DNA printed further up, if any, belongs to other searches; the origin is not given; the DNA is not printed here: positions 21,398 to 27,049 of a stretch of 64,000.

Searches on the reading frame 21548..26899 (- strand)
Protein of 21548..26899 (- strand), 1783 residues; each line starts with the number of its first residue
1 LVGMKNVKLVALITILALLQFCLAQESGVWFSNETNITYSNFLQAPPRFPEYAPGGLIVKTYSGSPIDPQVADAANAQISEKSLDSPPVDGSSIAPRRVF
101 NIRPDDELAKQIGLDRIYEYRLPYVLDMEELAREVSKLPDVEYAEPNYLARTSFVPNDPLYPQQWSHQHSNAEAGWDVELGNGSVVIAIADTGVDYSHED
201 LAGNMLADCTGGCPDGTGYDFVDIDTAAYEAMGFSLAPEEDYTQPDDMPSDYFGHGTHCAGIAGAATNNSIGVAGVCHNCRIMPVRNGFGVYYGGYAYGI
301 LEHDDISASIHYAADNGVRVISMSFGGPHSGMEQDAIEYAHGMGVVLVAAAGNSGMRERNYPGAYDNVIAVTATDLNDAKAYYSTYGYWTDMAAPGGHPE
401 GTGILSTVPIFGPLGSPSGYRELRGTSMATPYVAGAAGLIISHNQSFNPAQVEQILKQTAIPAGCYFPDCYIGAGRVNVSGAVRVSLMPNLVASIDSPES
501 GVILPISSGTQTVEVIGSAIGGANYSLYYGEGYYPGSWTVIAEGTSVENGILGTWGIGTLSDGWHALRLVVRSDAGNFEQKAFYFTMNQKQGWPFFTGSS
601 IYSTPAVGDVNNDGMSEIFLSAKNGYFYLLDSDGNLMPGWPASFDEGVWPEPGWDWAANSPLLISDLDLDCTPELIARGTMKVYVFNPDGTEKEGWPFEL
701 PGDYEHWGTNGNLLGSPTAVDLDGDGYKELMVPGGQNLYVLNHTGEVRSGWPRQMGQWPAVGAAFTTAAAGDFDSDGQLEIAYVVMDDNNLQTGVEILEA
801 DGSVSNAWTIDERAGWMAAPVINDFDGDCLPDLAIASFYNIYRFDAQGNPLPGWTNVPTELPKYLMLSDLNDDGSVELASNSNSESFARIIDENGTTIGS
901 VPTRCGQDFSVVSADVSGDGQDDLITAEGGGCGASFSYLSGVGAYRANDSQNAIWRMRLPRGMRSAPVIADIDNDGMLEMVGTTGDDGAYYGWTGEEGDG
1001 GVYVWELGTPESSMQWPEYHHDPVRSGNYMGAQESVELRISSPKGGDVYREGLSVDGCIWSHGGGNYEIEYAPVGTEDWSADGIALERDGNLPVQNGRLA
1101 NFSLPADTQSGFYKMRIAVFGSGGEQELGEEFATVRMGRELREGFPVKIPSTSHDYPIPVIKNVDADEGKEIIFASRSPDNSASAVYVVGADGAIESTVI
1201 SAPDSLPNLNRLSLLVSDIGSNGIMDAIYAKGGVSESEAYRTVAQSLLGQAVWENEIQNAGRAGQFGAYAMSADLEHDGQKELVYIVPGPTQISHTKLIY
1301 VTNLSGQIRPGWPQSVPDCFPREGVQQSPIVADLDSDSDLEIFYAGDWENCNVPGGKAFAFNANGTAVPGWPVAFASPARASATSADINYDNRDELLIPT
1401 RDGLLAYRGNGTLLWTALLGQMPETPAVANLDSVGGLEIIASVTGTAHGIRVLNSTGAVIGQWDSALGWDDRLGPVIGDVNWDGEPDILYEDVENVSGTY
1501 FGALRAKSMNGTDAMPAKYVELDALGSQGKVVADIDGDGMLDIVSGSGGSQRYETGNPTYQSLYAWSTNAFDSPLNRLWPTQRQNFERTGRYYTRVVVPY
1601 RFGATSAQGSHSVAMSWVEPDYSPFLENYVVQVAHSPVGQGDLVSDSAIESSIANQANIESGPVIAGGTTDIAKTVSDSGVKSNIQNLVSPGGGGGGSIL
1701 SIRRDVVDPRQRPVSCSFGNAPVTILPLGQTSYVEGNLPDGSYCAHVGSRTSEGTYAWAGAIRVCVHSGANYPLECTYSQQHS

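Call 68: search_protein_families(library=pfam, proteins=[window:21548-26899:-], max_evalue=0.0001)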
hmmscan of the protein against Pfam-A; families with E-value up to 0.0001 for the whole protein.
window:21548-26899:- (1783 aa): 4 families
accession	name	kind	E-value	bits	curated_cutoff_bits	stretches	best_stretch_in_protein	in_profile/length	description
PF00082.27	Peptidase_S8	-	1.4e-52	179.3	21.8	1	184-460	3-273/288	Subtilase family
PF13517.12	FG-GAP_3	-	4.6e-32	110.8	26.9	1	666-732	1-61/61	FG-GAP-like repeat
PF01839.29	FG-GAP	-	5.3e-12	45.8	22.1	0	910-937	4-34/37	FG-GAP repeat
PF25292.1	Beta-prop_CGLA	-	4.6e-06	26.8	26.8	0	608-637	37-66/316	Lambda-carrageenase beta-propeller domain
